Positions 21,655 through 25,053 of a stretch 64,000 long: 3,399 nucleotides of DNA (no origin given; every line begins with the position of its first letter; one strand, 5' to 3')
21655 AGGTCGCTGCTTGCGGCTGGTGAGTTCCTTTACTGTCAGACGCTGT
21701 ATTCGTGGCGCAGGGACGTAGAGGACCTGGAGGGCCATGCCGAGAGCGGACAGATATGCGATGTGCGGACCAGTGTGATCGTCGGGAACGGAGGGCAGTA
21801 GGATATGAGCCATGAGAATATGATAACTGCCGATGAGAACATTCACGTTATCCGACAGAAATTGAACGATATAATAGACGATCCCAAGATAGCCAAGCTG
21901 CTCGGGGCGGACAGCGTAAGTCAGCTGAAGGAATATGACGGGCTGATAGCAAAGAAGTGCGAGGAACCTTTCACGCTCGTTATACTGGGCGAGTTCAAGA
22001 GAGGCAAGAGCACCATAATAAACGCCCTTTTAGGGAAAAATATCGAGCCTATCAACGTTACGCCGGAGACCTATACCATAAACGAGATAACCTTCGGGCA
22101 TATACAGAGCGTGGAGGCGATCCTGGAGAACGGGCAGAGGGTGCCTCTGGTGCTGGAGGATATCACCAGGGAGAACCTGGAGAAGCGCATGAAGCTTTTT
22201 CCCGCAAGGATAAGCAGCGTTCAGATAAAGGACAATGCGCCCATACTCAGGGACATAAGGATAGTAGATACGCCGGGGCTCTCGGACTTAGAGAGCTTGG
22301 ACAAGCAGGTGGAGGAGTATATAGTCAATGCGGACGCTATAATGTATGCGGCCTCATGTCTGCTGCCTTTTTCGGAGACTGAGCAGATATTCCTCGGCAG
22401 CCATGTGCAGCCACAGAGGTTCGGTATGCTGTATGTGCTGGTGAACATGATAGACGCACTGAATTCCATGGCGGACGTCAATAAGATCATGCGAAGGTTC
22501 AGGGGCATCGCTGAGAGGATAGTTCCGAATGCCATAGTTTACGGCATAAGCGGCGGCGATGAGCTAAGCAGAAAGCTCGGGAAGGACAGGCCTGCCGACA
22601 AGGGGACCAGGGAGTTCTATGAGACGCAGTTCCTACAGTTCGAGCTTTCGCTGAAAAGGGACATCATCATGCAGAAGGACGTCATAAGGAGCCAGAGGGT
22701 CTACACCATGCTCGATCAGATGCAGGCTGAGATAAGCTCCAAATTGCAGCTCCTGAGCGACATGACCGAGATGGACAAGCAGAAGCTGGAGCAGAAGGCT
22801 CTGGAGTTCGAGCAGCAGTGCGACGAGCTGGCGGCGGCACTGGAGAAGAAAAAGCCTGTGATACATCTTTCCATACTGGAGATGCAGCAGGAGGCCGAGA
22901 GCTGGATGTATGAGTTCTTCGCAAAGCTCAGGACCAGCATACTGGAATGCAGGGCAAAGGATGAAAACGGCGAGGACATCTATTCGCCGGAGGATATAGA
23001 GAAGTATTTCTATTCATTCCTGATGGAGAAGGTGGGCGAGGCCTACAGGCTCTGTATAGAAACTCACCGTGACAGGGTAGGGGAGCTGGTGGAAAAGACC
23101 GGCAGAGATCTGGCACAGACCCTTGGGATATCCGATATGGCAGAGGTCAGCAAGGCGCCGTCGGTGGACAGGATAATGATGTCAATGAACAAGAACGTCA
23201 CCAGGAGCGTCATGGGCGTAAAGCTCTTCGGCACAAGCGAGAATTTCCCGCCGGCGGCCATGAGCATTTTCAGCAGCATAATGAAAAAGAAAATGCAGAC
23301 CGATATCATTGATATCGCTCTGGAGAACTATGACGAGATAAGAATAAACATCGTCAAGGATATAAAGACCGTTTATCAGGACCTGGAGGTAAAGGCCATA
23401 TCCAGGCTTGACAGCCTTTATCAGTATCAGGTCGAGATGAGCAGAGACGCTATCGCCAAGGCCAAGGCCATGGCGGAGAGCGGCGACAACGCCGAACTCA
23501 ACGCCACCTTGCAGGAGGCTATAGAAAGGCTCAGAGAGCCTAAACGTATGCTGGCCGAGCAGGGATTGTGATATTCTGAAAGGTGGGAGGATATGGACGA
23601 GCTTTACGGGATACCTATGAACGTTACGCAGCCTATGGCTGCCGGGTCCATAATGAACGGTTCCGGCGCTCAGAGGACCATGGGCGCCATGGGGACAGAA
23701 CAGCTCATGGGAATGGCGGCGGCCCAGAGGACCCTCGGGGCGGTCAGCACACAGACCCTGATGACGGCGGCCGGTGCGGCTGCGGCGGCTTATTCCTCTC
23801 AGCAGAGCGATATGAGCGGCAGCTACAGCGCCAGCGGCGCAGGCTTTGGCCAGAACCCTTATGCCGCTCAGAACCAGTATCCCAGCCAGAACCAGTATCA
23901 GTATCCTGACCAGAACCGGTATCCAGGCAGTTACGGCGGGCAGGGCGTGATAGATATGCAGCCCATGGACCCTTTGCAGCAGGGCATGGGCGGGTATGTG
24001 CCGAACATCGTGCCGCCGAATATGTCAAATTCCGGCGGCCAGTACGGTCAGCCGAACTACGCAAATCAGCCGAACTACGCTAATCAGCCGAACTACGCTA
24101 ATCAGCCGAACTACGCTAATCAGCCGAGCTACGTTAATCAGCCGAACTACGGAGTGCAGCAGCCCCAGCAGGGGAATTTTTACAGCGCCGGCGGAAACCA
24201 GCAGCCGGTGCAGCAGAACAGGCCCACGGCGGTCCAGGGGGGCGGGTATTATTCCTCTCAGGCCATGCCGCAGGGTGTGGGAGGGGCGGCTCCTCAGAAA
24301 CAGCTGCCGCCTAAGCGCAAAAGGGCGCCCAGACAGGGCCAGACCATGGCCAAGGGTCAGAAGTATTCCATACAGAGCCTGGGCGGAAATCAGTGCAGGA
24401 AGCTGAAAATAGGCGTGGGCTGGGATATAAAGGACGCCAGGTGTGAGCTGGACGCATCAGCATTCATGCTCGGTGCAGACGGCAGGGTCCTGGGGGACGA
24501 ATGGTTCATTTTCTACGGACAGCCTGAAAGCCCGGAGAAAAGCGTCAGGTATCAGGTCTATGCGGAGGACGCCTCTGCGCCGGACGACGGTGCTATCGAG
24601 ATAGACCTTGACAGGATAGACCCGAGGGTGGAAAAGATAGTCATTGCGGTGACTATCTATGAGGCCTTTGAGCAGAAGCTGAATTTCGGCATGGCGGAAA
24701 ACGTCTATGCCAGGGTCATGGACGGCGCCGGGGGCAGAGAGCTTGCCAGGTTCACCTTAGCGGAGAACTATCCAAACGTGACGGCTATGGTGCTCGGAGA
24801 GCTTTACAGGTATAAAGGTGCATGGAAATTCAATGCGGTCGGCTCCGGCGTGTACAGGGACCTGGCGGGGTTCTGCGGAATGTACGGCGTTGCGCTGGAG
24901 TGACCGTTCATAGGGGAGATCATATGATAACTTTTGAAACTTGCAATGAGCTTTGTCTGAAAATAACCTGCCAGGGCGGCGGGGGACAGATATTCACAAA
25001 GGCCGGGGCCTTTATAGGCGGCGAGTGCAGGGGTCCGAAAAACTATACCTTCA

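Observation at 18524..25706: Self-contained five-gene operon: membrane-anchored dynamin-like GTPase, ligand-less M48-like protein, second dynamin-like GTPase, Q/N-rich TerD protein, AIM24 protein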

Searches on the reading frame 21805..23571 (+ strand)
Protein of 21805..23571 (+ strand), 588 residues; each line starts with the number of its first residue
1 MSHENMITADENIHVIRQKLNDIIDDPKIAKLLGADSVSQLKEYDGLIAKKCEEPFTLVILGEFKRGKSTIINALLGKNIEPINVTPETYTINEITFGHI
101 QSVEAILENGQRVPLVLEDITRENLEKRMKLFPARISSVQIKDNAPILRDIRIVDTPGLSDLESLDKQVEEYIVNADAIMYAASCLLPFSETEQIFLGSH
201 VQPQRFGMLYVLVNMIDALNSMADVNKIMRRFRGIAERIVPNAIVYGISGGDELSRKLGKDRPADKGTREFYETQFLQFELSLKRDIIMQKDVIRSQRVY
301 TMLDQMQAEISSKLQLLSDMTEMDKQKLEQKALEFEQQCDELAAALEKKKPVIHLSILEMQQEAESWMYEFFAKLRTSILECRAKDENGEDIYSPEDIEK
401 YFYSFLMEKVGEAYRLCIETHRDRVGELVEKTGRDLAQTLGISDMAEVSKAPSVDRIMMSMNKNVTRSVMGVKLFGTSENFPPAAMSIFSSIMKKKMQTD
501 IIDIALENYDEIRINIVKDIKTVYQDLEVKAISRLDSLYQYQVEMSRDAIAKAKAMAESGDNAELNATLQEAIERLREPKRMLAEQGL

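Call 6: search_protein_families(library=pfam, proteins=[window:21805-23571:+], max_evalue=0.01)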
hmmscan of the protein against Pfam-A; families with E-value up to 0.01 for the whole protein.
window:21805-23571:+ (588 aa): 4 families
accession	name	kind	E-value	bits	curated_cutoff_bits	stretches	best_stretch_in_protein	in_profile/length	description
PF00350.29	Dynamin_N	-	5.9e-20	72.4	27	1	59-212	2-165/168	Dynamin family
PF01926.29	MMR_HSR1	-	2.7e-06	27.9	21.9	1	58-181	2-81/113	50S ribosome-binding GTPase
PF04548.22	AIG1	-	0.0002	21.2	27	0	146-176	46-76/212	AIG1 family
PF00735.24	Septin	-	0.0022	17.8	26.2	0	55-117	4-66/280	Septin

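Call 7: search_protein_families(library=padloc, proteins=[window:21805-23571:+], max_evalue=0.01)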
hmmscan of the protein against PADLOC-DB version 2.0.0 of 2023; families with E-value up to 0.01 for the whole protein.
window:21805-23571:+ (588 aa): 2 families
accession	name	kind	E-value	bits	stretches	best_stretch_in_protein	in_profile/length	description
PDLC03839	LeoA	-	8.9e-11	39.5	1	39-101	40-106/559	-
PDLC03841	LeoBC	-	2.6e-09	34.8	1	52-182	74-157/601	-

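Call 8: search_protein_families(library=ncbifam, proteins=[window:21805-23571:+], max_evalue=0.01)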
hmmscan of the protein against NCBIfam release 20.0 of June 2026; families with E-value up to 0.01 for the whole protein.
window:21805-23571:+ (588 aa): 5 families
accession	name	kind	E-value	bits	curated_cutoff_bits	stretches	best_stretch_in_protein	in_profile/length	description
NF052648.1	DynmDynABac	equivalog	9.2e-12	43.6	1600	2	39-96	594-651/1187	dynamin GTPase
NF000908.1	PRK00089.1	equivalog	0.00088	18.6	237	0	59-89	7-37/291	GTPase Era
TIGR00231.1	small_GTP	domain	0.0019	18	42.5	0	56-167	4-71/164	GTP-binding protein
TIGR03594.1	GTPase_EngA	equivalog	0.0031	16.6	306.7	0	40-79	159-199/432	ribosome biogenesis GTPase Der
TIGR03918.1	GTP_HydF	equivalog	0.0085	15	325.55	0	57-81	9-33/392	[FeFe] hydrogenase H-cluster maturation GTPase HydF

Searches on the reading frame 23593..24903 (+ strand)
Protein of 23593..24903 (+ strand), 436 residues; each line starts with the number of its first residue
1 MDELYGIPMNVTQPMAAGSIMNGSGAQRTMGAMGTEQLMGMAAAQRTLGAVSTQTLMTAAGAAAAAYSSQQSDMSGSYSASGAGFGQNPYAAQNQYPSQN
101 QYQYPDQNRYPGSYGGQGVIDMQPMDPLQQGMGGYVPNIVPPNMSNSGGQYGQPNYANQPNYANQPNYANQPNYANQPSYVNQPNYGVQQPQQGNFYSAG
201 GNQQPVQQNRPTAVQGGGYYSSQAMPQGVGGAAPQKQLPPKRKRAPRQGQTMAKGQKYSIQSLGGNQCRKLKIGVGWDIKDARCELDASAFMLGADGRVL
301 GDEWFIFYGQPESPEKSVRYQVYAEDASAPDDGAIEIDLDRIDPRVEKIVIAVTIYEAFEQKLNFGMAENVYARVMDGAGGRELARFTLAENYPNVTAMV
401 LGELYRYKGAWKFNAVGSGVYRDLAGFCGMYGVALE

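Call 6: search_protein_families(library=pfam, proteins=[window:23593-24903:+], max_evalue=0.01)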
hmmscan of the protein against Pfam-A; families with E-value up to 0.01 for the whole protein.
window:23593-24903:+ (436 aa): 1 family
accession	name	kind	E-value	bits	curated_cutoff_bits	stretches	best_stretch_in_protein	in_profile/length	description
PF02342.23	TerD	-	8.5e-57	192.1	25.3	1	251-431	4-187/187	TerD domain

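Call 7: search_protein_families(library=padloc, proteins=[window:23593-24903:+], max_evalue=0.01)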
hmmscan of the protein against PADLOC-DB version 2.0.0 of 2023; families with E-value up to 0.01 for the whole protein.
window:23593-24903:+ (436 aa): 0 families

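Call 8: search_protein_families(library=ncbifam, proteins=[window:23593-24903:+], max_evalue=0.01)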
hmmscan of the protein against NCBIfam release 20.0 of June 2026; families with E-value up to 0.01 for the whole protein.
window:23593-24903:+ (436 aa): 0 families

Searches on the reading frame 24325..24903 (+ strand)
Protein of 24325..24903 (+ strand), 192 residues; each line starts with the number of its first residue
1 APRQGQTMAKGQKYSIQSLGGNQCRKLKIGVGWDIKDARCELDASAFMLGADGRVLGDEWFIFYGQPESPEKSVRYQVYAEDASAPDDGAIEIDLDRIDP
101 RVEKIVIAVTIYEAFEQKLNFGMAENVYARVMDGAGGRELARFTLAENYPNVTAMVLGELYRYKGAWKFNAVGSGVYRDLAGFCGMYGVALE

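Call 67: search_solved_structures(query=window:24325-24903:+, max_evalue=0.001, show_alignments=2)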
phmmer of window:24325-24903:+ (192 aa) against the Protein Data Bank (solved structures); distinct sequences matched with E-value up to 0.001: 2.
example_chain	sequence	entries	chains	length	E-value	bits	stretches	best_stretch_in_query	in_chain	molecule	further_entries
2kxt_A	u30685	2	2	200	7.4e-34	120.5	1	8-189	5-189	Tellurite resistance protein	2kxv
3ibz_A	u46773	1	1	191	1.8e-32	116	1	7-189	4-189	Putative tellurium resistant like protein TerD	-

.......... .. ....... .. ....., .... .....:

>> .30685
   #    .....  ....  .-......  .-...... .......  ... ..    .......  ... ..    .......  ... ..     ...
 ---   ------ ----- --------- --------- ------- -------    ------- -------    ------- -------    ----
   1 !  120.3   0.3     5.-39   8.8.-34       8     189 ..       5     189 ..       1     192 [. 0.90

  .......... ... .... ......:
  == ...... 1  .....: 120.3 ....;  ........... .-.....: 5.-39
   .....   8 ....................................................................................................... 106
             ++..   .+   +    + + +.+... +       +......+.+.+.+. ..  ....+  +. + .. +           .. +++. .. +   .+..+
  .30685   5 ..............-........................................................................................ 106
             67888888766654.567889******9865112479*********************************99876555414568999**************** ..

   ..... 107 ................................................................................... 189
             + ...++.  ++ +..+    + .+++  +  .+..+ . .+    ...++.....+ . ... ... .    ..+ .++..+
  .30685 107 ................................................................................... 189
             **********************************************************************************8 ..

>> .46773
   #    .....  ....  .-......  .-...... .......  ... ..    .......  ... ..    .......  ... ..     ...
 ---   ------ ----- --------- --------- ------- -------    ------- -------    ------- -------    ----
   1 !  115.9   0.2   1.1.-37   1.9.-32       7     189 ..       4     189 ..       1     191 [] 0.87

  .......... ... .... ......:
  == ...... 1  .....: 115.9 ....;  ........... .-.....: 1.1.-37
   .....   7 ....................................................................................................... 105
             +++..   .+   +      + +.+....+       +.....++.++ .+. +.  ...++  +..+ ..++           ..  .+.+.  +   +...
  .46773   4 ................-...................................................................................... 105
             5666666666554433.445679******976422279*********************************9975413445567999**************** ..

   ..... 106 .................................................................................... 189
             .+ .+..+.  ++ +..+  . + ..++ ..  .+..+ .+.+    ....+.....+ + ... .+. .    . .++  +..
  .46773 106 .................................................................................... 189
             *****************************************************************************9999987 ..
